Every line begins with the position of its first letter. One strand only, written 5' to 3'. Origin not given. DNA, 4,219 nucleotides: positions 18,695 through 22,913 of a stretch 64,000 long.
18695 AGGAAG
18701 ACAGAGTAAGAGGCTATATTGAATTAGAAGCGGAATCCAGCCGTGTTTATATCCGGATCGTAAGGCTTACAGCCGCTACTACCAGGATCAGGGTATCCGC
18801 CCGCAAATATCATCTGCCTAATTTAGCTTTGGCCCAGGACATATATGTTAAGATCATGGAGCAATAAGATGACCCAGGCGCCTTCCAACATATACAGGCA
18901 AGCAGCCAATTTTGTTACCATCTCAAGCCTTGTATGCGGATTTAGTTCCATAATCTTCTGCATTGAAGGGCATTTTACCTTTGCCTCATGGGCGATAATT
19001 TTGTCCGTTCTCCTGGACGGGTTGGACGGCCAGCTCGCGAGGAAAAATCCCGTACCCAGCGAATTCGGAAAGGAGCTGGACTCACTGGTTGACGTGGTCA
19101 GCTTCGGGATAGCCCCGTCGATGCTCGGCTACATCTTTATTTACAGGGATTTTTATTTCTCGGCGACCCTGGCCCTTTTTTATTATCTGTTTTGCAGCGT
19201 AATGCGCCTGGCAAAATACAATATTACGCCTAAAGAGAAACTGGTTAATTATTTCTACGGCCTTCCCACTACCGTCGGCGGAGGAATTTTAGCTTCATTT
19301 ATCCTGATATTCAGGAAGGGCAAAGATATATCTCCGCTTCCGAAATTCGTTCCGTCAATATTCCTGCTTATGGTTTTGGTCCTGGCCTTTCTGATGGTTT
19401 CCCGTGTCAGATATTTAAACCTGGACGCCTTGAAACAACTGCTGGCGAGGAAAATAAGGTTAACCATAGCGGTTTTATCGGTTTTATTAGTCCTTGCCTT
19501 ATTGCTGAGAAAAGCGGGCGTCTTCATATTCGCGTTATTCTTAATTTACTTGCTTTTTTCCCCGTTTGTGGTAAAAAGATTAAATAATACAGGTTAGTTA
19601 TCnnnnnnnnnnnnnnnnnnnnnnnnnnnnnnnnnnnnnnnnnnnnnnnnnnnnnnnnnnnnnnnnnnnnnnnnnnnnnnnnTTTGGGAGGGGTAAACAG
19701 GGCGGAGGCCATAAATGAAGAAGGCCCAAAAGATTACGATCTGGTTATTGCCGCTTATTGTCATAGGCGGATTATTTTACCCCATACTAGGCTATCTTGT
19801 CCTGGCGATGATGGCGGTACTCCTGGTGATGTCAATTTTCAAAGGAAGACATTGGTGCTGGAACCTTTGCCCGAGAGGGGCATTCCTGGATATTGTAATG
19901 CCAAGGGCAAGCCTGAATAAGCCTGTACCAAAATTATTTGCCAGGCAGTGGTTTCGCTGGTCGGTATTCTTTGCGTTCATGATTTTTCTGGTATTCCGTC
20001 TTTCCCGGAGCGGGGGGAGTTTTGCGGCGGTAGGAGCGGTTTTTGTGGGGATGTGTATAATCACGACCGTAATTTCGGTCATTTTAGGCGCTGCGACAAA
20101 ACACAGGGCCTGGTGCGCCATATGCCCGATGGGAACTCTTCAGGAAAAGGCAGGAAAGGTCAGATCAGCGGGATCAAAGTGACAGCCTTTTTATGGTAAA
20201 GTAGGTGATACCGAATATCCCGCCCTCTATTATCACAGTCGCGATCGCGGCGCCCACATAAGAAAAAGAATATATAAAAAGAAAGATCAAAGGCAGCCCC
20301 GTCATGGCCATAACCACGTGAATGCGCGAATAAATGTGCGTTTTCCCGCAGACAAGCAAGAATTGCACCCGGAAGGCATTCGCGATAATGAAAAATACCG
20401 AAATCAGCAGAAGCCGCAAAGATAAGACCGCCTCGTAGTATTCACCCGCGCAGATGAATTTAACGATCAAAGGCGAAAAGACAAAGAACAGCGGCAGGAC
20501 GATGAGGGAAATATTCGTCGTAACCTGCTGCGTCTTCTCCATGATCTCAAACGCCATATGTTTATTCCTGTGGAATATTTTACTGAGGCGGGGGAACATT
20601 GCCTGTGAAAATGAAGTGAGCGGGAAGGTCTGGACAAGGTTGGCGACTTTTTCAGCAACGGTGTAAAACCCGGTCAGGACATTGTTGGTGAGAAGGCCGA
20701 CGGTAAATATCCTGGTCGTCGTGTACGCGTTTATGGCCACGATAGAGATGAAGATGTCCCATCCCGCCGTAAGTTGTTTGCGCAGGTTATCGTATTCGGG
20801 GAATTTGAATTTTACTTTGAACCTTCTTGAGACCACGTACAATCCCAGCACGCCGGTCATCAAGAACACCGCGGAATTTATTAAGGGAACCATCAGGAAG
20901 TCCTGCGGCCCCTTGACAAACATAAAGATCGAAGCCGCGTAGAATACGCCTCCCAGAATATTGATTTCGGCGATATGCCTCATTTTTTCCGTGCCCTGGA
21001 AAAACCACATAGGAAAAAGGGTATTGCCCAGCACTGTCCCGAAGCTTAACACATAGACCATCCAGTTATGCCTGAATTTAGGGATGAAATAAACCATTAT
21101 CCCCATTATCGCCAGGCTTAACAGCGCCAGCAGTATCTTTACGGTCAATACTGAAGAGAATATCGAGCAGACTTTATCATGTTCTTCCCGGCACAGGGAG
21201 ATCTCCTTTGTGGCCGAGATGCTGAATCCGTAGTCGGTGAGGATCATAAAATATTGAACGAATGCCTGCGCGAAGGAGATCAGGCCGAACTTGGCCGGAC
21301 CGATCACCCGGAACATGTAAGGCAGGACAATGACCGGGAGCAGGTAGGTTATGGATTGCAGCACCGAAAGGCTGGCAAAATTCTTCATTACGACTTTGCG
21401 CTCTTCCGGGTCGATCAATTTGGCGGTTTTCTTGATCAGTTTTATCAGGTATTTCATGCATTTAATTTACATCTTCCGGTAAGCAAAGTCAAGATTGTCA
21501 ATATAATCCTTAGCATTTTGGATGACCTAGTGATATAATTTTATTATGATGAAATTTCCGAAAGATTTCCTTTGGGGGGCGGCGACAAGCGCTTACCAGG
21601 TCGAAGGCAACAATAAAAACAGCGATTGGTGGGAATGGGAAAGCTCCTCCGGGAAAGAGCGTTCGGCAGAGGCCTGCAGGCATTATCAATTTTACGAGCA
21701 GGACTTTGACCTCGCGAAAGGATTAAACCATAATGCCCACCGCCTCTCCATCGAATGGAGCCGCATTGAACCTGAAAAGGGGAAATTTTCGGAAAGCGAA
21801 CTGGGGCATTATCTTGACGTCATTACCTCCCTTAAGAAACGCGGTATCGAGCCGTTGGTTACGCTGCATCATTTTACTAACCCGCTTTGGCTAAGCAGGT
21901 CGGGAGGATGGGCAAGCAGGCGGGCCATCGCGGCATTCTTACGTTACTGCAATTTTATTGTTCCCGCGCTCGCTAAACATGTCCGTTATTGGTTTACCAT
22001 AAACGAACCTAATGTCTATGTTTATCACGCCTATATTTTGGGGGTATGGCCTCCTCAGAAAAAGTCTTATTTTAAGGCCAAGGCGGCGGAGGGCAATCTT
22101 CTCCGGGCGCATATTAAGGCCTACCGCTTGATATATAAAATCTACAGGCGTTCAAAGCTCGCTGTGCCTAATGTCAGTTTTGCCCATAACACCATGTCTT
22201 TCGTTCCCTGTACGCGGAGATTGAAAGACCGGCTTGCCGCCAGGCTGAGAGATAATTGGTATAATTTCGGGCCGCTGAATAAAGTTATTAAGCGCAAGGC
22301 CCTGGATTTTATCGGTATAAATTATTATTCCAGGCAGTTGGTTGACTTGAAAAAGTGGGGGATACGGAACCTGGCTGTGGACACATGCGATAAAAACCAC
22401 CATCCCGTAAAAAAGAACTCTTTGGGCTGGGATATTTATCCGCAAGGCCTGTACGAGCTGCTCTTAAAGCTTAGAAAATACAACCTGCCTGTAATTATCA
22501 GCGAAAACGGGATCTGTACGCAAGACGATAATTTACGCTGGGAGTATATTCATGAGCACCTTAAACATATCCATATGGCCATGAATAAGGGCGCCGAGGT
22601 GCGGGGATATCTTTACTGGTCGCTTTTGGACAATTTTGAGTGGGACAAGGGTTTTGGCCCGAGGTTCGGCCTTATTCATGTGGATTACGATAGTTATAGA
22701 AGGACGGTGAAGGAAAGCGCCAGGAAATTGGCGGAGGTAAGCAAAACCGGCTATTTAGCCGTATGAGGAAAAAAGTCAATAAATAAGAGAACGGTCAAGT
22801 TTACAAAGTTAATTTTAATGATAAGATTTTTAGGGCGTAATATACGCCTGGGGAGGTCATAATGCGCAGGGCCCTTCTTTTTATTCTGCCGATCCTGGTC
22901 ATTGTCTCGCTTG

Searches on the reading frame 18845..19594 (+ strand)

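Call 16: search_protein_families(library=pfam, proteins=[window:18845-19594:+], max_evalue=0.001)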
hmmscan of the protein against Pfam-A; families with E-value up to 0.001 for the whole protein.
window:18845-19594:+ (250 aa): 1 family
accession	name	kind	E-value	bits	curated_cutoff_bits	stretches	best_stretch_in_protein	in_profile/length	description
PF01066.26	CDP-OH_P_transf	-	1.4e-19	71.4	22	1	20-180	3-149/152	CDP-alcohol phosphatidyltransferase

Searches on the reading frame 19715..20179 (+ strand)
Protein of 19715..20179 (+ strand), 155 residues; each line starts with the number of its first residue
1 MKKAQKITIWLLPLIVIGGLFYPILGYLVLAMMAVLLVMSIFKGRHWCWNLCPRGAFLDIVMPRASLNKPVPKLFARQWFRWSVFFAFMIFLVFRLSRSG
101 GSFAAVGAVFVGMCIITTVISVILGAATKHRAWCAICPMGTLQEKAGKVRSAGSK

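Call 74: search_protein_families(library=pfam, proteins=[window:19715-20179:+], max_evalue=0.0001)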
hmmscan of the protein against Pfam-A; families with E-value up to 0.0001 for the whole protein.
window:19715-20179:+ (155 aa): 1 family
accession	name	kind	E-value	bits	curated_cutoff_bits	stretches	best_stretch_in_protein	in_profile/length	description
PF12801.12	Fer4_5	-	6.7e-15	55.2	22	2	25-62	1-38/48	4Fe-4S binding domain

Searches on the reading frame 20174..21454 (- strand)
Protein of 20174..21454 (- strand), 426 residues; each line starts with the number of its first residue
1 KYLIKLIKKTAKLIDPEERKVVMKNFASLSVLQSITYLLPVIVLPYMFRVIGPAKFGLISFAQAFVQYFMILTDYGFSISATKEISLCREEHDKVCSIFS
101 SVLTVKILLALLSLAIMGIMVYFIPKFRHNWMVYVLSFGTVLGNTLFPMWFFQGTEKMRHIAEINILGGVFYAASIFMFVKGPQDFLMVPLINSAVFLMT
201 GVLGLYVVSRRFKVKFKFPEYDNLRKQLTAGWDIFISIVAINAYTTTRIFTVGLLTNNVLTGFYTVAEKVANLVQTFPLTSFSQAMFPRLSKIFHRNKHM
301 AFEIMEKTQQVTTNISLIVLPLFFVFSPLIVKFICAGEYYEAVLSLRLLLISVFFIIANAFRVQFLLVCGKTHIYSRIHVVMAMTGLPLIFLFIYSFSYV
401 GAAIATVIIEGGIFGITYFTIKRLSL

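Call 16: search_protein_families(library=pfam, proteins=[window:20174-21454:-], max_evalue=0.001)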
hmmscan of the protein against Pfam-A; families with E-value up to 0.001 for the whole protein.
window:20174-21454:- (426 aa): 2 families
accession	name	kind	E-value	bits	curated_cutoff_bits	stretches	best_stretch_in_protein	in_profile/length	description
PF01943.22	Polysacc_synt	-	1.4e-53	182.5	28.2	1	23-294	2-274/274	Polysaccharide biosynthesis protein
PF13440.11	Polysacc_synt_3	-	2.3e-13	50.5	23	1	48-343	3-292/293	Polysaccharide biosynthesis protein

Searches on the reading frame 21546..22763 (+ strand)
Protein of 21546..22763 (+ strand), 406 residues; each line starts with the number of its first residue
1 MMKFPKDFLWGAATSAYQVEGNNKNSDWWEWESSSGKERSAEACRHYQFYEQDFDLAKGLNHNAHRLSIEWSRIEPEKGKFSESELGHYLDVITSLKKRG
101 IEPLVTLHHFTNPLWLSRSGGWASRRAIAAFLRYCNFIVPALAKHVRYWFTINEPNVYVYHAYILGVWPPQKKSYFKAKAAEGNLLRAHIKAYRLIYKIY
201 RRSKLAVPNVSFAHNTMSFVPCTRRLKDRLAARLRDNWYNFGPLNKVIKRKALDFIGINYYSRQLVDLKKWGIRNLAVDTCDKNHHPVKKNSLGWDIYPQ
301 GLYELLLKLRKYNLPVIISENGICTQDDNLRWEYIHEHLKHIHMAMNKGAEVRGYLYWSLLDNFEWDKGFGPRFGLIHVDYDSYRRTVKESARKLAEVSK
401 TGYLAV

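Call 74: search_protein_families(library=pfam, proteins=[window:21546-22763:+], max_evalue=0.0001)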
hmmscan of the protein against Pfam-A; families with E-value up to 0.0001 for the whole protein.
window:21546-22763:+ (406 aa): 1 family
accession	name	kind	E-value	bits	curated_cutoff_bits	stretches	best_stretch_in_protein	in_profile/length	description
PF00232.24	Glyco_hydro_1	-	5e-89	299.2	22.6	2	3-240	4-246/453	Glycosyl hydrolase family 1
